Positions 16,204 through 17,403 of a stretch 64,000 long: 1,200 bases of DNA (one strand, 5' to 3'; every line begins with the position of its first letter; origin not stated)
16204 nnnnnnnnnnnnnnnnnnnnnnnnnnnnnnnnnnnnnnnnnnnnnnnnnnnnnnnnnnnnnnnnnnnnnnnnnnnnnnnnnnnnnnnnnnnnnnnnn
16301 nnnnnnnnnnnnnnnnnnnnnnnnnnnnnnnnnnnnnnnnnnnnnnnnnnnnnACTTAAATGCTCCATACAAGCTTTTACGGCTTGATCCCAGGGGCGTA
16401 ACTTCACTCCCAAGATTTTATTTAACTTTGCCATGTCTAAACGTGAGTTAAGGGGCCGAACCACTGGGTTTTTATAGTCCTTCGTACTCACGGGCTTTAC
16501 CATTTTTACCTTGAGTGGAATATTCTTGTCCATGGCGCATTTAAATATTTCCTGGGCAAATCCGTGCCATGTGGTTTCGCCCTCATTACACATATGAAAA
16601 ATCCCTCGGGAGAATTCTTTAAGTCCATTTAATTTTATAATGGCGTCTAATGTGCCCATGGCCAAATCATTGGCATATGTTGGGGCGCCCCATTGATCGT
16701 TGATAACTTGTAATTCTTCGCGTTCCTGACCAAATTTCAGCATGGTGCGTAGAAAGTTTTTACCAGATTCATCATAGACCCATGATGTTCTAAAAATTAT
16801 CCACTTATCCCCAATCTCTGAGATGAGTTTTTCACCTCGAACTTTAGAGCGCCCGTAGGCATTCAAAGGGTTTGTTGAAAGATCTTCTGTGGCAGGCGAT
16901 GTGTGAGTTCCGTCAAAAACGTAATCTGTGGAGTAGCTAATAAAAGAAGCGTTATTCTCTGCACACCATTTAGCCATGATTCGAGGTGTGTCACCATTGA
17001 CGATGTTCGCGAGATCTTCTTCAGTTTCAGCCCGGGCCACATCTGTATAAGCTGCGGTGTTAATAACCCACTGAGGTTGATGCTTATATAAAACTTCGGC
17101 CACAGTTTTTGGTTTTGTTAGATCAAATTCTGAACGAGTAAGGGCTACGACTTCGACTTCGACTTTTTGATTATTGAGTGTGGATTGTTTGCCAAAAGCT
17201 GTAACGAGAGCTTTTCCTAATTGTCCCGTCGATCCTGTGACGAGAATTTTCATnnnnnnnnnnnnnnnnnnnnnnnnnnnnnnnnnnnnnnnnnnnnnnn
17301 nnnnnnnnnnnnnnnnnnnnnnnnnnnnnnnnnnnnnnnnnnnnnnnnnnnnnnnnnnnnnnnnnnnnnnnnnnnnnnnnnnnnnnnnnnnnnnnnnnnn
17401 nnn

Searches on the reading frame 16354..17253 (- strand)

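Call 64: search_protein_families(library=pfam, proteins=[window:16354-17253:-], max_evalue=0.0001)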
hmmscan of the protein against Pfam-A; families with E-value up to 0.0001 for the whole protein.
window:16354-17253:- (300 aa): 6 families
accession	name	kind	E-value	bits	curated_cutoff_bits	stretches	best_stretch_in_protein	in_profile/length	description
PF04321.23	RmlD_sub_bind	-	5e-94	315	27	1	1-299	1-285/287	RmlD substrate binding domain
PF01370.27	Epimerase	-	8.1e-20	71.7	20.9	1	3-165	1-183/240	NAD dependent epimerase/dehydratase family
PF16363.11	GDP_Man_Dehyd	-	4.6e-10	39.9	27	1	4-154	1-174/332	GDP-mannose 4,6 dehydratase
PF07993.18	NAD_binding_4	-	1.7e-06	27.9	20.1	0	57-165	86-213/258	Male sterility protein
PF02719.21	Polysacc_synt_2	-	2.5e-05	24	20.2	0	27-133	48-152/293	Polysaccharide biosynthesis protein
PF01073.25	3Beta_HSD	-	6.9e-05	22.4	22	0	6-205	3-229/280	3-beta hydroxysteroid dehydrogenase/isomerase family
